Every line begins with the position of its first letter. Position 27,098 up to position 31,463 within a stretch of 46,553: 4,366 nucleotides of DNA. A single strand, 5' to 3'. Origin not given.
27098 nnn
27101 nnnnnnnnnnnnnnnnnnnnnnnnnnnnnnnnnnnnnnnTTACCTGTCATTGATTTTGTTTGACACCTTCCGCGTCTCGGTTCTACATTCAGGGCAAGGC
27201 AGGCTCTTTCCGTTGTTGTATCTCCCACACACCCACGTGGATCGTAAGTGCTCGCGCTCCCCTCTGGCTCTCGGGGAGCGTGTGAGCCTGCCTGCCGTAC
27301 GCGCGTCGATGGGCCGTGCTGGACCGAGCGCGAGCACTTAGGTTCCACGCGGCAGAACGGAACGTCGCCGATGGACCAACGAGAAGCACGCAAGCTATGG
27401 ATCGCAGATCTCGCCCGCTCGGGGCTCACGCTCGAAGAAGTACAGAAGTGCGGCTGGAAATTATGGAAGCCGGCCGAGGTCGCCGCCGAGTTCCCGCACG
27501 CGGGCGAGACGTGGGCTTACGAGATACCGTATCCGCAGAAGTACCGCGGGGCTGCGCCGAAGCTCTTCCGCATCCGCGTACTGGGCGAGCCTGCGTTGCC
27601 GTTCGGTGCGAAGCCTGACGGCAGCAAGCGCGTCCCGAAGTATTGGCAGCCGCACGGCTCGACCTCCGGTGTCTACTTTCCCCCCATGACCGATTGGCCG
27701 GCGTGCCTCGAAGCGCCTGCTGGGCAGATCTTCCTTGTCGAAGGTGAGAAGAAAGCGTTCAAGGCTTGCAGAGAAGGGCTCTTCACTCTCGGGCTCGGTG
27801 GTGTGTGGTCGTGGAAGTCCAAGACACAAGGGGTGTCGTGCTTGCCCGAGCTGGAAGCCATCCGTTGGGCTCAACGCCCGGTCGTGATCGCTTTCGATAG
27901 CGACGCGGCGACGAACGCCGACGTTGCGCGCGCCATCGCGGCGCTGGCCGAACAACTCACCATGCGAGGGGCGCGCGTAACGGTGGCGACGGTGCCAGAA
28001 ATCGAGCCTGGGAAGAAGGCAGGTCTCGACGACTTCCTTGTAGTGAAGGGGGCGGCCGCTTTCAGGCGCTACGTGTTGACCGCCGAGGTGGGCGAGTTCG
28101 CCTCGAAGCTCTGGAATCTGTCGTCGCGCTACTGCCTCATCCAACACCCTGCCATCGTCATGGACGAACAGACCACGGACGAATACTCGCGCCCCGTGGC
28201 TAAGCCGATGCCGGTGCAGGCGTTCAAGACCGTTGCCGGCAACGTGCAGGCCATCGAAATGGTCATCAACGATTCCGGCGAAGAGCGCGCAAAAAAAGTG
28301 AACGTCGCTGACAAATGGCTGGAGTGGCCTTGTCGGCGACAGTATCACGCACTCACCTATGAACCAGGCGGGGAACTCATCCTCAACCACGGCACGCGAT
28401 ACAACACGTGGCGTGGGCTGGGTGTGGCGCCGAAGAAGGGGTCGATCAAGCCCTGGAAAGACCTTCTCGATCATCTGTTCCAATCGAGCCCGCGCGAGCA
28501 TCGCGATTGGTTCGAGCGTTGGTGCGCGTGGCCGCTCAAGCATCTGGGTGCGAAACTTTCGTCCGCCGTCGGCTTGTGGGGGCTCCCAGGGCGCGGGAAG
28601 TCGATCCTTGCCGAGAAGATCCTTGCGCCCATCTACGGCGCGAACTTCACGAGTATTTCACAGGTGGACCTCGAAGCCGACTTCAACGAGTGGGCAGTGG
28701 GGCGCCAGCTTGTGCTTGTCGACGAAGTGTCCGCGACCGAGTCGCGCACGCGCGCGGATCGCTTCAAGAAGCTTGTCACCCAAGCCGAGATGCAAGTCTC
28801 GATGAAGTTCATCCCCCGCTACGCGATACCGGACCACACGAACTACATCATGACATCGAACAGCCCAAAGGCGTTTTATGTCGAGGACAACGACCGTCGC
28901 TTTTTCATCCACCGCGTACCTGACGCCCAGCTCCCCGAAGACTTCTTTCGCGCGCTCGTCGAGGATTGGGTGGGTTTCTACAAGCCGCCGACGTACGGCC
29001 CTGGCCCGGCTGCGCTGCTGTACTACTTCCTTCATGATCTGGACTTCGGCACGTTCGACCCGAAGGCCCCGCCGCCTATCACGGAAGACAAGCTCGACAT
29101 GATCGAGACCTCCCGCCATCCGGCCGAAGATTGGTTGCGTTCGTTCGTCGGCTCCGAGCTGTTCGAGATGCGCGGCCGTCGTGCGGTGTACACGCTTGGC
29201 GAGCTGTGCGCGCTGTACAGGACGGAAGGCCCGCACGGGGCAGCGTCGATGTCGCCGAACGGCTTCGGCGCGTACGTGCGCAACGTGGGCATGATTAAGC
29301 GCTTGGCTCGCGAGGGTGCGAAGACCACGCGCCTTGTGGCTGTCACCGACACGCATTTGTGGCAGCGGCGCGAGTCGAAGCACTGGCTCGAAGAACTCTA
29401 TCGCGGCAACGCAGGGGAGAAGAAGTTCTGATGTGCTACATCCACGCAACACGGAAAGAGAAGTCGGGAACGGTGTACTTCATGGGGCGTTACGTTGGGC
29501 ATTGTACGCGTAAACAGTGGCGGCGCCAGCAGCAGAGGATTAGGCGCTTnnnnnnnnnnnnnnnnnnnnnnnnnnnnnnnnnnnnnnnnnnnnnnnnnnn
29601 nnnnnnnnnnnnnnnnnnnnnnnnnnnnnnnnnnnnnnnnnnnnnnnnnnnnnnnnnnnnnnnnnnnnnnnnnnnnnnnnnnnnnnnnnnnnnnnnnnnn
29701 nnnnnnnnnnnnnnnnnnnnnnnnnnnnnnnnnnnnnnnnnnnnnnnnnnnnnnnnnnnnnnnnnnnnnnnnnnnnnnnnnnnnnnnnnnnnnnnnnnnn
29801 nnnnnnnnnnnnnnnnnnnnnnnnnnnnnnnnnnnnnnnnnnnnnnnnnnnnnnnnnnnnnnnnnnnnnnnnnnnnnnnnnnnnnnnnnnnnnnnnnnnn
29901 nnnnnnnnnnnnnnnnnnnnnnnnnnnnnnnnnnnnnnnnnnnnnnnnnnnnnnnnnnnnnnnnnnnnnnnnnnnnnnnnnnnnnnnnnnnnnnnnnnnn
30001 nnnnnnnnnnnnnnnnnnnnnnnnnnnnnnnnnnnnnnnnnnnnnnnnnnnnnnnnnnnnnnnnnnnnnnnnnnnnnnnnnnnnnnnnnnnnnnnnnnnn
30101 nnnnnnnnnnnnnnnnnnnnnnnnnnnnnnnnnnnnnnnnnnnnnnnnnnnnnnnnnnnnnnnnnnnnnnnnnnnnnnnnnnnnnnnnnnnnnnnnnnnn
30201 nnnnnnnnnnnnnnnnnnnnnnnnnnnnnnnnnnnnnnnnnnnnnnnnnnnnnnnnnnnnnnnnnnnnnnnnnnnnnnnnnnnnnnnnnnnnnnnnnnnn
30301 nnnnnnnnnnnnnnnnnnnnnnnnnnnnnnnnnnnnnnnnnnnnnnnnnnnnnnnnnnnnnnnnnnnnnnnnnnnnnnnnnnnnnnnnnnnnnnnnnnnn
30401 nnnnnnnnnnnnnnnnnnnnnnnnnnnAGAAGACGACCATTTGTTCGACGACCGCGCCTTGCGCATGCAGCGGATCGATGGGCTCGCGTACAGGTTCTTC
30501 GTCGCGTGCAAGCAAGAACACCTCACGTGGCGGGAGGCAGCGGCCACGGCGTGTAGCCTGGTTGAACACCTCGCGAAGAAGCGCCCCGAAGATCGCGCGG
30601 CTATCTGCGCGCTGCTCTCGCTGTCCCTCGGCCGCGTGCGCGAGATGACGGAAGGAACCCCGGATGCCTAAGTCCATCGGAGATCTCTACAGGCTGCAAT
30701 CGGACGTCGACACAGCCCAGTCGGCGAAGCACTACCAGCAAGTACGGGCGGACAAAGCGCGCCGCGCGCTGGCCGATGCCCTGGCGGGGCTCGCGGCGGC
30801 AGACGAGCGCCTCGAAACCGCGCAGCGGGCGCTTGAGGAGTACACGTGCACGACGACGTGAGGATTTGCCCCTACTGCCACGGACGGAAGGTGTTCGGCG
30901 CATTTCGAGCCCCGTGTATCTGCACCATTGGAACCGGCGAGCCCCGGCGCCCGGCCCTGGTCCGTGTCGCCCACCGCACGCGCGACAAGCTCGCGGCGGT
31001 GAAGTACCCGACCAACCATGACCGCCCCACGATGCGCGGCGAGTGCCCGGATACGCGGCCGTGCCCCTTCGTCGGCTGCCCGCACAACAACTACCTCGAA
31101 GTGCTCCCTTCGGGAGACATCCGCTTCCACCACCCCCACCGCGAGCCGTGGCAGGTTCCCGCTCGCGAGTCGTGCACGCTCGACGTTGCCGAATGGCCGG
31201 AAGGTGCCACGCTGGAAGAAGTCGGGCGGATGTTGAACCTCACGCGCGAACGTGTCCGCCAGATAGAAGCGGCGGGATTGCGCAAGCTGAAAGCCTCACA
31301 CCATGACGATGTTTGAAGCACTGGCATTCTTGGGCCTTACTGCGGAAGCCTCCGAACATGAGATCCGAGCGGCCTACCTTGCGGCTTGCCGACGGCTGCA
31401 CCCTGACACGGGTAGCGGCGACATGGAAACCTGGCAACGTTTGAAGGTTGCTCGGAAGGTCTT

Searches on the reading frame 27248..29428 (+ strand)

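Call 11: search_protein_families(library=pfam, proteins=[window:27248-29428:+], max_evalue=0.01)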
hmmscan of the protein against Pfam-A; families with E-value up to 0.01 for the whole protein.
window:27248-29428:+ (727 aa): 3 families
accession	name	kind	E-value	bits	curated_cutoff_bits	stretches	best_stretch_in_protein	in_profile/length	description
PF19263.5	DUF5906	-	1.2e-18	68.2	27.6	1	443-551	1-114/114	Family of unknown function (DUF5906)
PF12965.13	DUF3854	-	1.1e-17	64.6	23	1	150-270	2-129/130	Domain of unknown function (DUF3854)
PF05272.17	VapE-like_dom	-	0.00066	19.6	25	1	434-562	47-172/217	Virulence-associated protein E-like domain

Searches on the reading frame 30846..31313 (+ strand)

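Call 11: search_protein_families(library=pfam, proteins=[window:30846-31313:+], max_evalue=0.01)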
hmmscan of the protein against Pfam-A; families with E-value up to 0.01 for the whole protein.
window:30846-31313:+ (156 aa): 1 family
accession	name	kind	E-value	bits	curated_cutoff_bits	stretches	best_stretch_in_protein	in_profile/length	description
PF04545.22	Sigma70_r4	-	4.2e-11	42.6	24.1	1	119-149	19-49/50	Sigma-70, region 4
